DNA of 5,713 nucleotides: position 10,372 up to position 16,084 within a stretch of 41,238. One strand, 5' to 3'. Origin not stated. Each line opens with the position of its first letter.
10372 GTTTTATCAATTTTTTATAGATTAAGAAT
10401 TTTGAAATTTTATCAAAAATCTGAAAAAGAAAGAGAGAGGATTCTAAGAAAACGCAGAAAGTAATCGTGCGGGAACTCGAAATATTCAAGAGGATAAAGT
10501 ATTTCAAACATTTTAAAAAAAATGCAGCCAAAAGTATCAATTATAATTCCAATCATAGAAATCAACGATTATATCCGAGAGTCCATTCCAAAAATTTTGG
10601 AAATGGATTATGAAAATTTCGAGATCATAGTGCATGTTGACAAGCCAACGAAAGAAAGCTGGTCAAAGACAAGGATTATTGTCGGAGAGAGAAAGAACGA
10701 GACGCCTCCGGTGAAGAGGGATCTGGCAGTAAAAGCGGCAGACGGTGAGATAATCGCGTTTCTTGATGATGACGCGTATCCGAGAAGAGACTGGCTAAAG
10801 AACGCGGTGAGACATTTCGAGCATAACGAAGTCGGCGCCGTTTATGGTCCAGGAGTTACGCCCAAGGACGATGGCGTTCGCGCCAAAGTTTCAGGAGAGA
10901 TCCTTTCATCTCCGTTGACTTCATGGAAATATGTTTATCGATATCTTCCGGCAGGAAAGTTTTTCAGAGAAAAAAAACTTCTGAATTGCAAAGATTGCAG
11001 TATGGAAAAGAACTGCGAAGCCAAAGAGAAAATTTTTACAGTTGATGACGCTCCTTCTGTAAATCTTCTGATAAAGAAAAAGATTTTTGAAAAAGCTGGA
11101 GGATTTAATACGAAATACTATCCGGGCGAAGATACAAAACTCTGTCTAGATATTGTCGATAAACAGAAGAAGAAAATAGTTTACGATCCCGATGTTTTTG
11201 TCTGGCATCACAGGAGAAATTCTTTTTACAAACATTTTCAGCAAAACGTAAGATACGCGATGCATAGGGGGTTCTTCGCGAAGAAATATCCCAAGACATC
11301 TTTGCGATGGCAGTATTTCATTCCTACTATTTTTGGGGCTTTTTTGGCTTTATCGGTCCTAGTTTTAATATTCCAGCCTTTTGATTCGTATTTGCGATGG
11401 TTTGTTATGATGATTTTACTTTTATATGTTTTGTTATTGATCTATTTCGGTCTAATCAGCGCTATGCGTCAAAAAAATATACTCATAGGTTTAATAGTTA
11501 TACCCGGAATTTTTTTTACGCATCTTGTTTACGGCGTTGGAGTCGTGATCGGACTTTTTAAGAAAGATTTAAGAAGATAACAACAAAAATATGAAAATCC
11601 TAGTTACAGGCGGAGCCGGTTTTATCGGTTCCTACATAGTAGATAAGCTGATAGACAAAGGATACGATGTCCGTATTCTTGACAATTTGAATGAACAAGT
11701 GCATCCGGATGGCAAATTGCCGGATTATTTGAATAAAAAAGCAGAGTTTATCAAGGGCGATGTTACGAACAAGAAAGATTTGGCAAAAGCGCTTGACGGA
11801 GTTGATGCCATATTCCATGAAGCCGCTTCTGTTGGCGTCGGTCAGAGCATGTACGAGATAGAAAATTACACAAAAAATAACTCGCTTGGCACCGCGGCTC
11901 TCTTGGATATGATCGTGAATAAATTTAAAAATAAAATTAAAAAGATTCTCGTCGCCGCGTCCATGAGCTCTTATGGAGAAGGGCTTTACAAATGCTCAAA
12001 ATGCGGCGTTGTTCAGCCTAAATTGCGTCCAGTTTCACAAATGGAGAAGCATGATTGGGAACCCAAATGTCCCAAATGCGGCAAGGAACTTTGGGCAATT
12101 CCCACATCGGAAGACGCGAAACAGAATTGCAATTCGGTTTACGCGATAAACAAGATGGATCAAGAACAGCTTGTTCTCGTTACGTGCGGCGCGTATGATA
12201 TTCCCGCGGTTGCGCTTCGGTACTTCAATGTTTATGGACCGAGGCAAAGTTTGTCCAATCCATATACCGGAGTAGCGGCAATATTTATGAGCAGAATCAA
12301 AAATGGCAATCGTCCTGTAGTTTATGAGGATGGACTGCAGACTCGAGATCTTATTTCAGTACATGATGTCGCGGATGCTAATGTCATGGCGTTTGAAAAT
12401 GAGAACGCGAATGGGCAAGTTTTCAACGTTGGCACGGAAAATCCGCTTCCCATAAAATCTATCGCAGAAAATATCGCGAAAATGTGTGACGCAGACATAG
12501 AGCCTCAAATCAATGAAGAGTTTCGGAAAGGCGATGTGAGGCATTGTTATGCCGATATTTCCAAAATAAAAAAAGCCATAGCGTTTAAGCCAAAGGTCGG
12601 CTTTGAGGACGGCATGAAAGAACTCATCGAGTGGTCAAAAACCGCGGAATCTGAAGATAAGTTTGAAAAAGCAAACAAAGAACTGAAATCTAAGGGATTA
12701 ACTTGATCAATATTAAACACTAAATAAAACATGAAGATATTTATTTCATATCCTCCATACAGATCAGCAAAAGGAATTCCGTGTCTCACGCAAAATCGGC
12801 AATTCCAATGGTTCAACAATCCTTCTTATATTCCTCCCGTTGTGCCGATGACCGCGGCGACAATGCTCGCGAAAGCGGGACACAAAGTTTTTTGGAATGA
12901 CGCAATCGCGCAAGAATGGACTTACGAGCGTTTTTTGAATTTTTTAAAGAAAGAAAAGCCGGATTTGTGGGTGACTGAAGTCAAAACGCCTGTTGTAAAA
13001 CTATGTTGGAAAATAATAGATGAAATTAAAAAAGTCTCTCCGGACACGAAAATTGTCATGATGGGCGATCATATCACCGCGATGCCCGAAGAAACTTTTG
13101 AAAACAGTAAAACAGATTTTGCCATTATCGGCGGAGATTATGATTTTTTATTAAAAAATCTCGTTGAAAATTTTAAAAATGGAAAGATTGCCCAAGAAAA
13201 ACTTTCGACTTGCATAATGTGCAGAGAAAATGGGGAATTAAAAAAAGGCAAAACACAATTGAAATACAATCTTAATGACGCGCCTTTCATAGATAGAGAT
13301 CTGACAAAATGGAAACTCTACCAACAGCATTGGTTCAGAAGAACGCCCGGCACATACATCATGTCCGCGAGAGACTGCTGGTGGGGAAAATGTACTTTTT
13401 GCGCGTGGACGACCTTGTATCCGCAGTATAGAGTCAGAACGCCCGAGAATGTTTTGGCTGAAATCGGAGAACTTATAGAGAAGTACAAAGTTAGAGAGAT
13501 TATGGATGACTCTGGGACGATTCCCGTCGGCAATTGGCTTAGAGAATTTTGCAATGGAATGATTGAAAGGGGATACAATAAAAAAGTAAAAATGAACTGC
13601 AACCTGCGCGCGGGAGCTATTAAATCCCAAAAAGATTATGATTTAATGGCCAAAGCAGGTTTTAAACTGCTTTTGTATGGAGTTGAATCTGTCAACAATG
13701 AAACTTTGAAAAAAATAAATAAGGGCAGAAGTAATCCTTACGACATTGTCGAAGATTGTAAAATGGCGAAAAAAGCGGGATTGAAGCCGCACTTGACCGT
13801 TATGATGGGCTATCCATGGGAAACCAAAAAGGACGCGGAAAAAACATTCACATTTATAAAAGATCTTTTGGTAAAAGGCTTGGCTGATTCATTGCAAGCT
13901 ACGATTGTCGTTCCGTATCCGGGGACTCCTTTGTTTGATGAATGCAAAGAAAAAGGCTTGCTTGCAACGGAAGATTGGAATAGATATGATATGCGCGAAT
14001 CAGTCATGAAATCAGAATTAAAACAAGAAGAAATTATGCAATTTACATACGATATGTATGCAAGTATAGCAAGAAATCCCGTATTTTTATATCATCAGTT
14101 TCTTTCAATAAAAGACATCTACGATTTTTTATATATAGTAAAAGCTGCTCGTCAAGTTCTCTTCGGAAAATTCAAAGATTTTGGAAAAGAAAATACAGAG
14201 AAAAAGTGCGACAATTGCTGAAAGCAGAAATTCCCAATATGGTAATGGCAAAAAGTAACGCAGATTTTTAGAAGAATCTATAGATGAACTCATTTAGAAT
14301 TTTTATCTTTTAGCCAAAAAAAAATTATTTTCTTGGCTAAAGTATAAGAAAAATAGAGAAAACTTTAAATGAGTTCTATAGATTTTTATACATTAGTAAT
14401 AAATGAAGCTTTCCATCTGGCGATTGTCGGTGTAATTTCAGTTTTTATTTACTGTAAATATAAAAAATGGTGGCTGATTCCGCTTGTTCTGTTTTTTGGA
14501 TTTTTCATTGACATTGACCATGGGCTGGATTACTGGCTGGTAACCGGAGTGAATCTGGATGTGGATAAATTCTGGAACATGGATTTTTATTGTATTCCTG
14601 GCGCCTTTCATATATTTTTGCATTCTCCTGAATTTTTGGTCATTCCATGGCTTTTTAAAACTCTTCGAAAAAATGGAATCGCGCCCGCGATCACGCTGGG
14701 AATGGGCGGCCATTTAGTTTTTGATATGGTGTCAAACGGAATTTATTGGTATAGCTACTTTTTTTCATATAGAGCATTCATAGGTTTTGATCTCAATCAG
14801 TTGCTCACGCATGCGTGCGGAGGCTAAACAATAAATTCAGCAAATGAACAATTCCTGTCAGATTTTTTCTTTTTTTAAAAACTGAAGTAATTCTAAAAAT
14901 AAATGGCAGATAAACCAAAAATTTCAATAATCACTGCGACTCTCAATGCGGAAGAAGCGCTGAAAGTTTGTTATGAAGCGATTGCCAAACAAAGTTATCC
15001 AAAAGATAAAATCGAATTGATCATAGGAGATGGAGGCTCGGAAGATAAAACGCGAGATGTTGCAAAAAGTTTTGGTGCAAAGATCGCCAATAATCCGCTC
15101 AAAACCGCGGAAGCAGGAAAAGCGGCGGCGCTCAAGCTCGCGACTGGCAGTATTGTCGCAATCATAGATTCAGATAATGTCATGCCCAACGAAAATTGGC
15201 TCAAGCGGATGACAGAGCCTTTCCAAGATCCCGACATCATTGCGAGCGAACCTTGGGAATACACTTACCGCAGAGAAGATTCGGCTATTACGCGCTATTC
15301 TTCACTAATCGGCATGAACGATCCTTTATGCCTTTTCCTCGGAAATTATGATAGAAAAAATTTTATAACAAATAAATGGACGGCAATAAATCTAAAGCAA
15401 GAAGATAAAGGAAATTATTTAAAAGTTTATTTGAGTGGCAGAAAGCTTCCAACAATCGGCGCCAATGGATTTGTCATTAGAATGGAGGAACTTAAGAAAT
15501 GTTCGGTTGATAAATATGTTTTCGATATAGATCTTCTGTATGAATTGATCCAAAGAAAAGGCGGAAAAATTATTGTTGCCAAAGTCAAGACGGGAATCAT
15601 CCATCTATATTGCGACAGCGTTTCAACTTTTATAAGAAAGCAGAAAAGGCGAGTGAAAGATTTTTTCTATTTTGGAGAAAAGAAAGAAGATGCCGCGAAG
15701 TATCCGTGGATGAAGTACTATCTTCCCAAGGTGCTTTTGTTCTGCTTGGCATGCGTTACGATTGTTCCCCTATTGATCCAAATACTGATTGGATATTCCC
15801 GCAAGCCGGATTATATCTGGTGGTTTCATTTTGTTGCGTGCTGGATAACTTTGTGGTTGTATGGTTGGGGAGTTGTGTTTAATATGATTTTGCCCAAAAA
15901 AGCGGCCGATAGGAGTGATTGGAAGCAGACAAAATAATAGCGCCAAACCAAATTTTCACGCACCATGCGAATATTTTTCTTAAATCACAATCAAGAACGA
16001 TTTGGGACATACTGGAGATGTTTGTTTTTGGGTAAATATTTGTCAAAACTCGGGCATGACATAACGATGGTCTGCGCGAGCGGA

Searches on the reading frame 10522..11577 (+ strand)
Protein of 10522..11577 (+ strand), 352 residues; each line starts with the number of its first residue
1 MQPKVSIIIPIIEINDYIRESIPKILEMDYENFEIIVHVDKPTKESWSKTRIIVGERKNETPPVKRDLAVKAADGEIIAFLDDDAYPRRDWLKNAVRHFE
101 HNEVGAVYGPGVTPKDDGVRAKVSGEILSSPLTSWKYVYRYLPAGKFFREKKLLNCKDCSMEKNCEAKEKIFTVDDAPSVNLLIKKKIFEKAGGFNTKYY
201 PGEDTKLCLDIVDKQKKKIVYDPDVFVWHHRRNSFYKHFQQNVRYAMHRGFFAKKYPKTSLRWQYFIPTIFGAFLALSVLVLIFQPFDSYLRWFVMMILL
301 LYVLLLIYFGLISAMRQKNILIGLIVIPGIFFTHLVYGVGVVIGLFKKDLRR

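Call 19: search_protein_families(library=pfam, proteins=[window:10522-11577:+], max_evalue=0.001)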
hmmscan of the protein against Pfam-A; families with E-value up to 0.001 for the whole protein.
window:10522-11577:+ (352 aa): 4 families
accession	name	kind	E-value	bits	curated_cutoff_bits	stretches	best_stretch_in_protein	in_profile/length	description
PF00535.33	Glycos_transf_2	-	2.8e-15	57.1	23.3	1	6-135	1-132/168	Glycosyl transferase family 2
PF13632.12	Glyco_trans_2_3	-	6e-12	46.2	27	1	180-304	75-197/198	Glycosyl transferase family group 2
PF13641.12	Glyco_tranf_2_3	-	3.7e-11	43.9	27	1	3-108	1-120/230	Glycosyltransferase like family 2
PF13506.12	Glyco_transf_21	-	0.00034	20.6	21.7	0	69-128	25-84/174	Glycosyl transferase family 21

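Call 60: search_protein_families(library=ncbifam, proteins=[window:10522-11577:+], max_evalue=0.001)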
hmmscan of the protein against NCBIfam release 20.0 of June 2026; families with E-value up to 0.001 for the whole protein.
window:10522-11577:+ (352 aa): 10 families
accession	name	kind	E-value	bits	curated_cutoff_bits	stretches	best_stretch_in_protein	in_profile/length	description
TIGR03965.1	mycofact_glyco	equivalog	4.3e-22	78.6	280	2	3-117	74-196/467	mycofactocin biosynthesis glycosyltransferase MftF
NF041875.1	EPS_EpsD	equivalog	6.1e-15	55.4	370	2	5-116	1-121/325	exopolysaccharide biosynthesis glycosyltransferase EpsD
NF041394.1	GtaseAglG_Halo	equivalog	2e-13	50.3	440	1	4-109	2-117/304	glucosyl-dolichyl phosphate glucuronosyltransferase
NF038299.1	EPS_HpsN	equivalog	4e-13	49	425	1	3-162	1-171/317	hormogonium polysaccharide biosynthesis glycosyltransferase HpsN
NF038302.1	EPS_HpsE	equivalog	7.9e-10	38.2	300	1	65-112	77-124/307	hormogonium polysaccharide biosynthesis glycosyltransferase HpsE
TIGR03937.1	PgaC_IcaA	equivalog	2e-09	36.9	422.3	1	3-109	45-161/407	poly-beta-1,6-N-acetyl-D-glucosamine synthase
TIGR04283.1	glyco_like_mftF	equivalog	4.9e-09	36.1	182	1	5-102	1-102/221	TIGR04283 family arsenosugar biosynthesis glycosyltransferase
NF050050.1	ProtGlycPglI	equivalog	1.7e-07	30.9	500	1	3-129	2-137/306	GalNAc(5)-diNAcBac-PP-undecaprenol beta-1,3-glucosyltransferase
NF047683.1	TeichurnBiosyTuaG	equivalog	3.4e-07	30.1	400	1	2-104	5-116/252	teichuronic acid biosynthesis protein TuaG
NF053739.1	GlytfEpsEBac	equivalog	1.7e-06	27.2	450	1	3-117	1-125/265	glycosyltransferase EpsE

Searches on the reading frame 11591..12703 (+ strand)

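Call 19: search_protein_families(library=pfam, proteins=[window:11591-12703:+], max_evalue=0.001)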
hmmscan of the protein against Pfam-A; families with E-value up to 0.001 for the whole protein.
window:11591-12703:+ (371 aa): 9 families
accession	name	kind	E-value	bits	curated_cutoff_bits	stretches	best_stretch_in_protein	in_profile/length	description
PF01370.27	Epimerase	-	5.2e-49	167.3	20.9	2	3-131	1-122/240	NAD dependent epimerase/dehydratase family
PF16363.11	GDP_Man_Dehyd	-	1.7e-45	156.3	27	2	4-130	1-135/332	GDP-mannose 4,6 dehydratase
PF01073.25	3Beta_HSD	-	2.4e-23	83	22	1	4-130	1-122/280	3-beta hydroxysteroid dehydrogenase/isomerase family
PF02719.21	Polysacc_synt_2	-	3.2e-13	49.9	20.2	1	3-110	1-117/293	Polysaccharide biosynthesis protein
PF07993.18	NAD_binding_4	-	2.1e-10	40.6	20.1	1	5-261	1-255/258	Male sterility protein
PF13460.12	NAD_binding_10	-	2.3e-10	41.1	27.2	1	7-128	1-102/184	NAD(P)H-binding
PF05368.20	NmrA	-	8.8e-09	35.8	27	1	2-79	4-78/298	NmrA-like family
PF00106.31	adh_short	-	8.4e-08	32.4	26.6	1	3-141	3-157/195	short chain dehydrogenase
PF04321.23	RmlD_sub_bind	-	0.00026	20.6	27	0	1-104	1-85/287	RmlD substrate binding domain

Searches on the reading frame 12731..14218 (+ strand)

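Call 20: search_protein_families(library=pfam, proteins=[window:12731-14218:+], max_evalue=0.001)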
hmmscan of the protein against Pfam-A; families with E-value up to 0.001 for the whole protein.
window:12731-14218:+ (496 aa): 2 families
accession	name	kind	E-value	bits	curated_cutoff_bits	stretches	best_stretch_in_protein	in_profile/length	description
PF04055.27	Radical_SAM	-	2.7e-18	67.1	29.5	1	216-376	7-166/166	Radical SAM superfamily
PF02310.24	B12-binding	-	1.1e-08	35.4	32.1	1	42-134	20-111/121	B12 binding domain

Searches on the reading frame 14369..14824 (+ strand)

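Call 20: search_protein_families(library=pfam, proteins=[window:14369-14824:+], max_evalue=0.001)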
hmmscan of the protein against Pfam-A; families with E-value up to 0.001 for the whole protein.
window:14369-14824:+ (152 aa): 0 families

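Call 59: search_protein_families(library=pfam, proteins=[window:14369-14824:+], max_evalue=1)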
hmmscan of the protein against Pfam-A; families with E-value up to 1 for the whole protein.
window:14369-14824:+ (152 aa): 2 families
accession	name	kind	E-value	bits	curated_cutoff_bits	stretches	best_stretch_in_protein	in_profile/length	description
PF19451.5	DUF5989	-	0.23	12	27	1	30-45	13-28/49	Family of unknown function (DUF5989)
PF19617.4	DUF6122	-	0.46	11.4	27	0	11-55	6-48/102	Family of unknown function (DUF6122)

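Call 60: search_protein_families(library=ncbifam, proteins=[window:14369-14824:+], max_evalue=0.001)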
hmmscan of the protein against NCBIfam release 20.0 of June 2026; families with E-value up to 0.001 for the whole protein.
window:14369-14824:+ (152 aa): 0 families

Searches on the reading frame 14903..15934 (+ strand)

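Call 20: search_protein_families(library=pfam, proteins=[window:14903-15934:+], max_evalue=0.001)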
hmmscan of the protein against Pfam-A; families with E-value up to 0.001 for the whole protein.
window:14903-15934:+ (344 aa): 2 families
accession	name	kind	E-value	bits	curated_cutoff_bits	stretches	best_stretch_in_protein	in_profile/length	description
PF00535.33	Glycos_transf_2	-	4e-18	66.4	23.3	1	8-112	1-108/168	Glycosyl transferase family 2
PF13641.12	Glyco_tranf_2_3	-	1.3e-07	32.4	27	1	5-235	1-212/230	Glycosyltransferase like family 2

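Call 60: search_protein_families(library=ncbifam, proteins=[window:14903-15934:+], max_evalue=0.001)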
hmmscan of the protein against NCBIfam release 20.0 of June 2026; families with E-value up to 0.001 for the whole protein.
window:14903-15934:+ (344 aa): 18 families
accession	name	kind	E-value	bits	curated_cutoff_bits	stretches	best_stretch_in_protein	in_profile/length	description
TIGR03965.1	mycofact_glyco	equivalog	3.9e-14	52.4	280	1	4-133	73-205/467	mycofactocin biosynthesis glycosyltransferase MftF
TIGR03111.1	glyc2_xrt_Gpos1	hypoth_equivalog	3.2e-11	42.7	363.95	1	3-113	47-163/439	TIGR03111 family XrtG-associated glycosyltransferase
NF041875.1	EPS_EpsD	equivalog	5.6e-11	42.4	370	1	7-102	1-99/325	exopolysaccharide biosynthesis glycosyltransferase EpsD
NF007482.0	PRK10073.1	equivalog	8.6e-11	41.4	423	1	2-124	3-128/334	glycosyltransferase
TIGR04283.1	glyco_like_mftF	equivalog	2e-09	37.3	182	1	7-111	1-101/221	TIGR04283 family arsenosugar biosynthesis glycosyltransferase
NF047683.1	TeichurnBiosyTuaG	equivalog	3.7e-09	36.6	400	1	3-101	4-106/252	teichuronic acid biosynthesis protein TuaG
NF010496.0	PRK13915.1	equivalog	3.4e-08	32.9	262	1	5-111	31-147/307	glucosyl-3-phosphoglycerate synthase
TIGR03937.1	PgaC_IcaA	equivalog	1.6e-07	30.6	422.3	1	2-109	42-152/407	poly-beta-1,6-N-acetyl-D-glucosamine synthase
NF041394.1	GtaseAglG_Halo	equivalog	2.6e-07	30.2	440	1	9-115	7-115/304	glucosyl-dolichyl phosphate glucuronosyltransferase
NF053739.1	GlytfEpsEBac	equivalog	1.8e-06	27.2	450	1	5-93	1-94/265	glycosyltransferase EpsE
NF008558.0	PRK11498.1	equivalog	2.3e-06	25.8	992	1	4-100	272-370/872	UDP-forming cellulose synthase catalytic subunit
NF038302.1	EPS_HpsE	equivalog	1.4e-05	24.3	300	1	7-104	3-108/307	hormogonium polysaccharide biosynthesis glycosyltransferase HpsE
TIGR04182.1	glyco_TIGR04182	equivalog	1.7e-05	24.4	325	1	7-108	2-98/293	S-layer glycoprotein N-glycosyltransferase AglJ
NF050050.1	ProtGlycPglI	equivalog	2.4e-05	23.9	500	1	4-95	1-97/306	GalNAc(5)-diNAcBac-PP-undecaprenol beta-1,3-glucosyltransferase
NF041391.1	DPhHxTase_Halo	equivalog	6.5e-05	22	375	1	13-98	3-85/213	dolichyl-phosphate hexose transferase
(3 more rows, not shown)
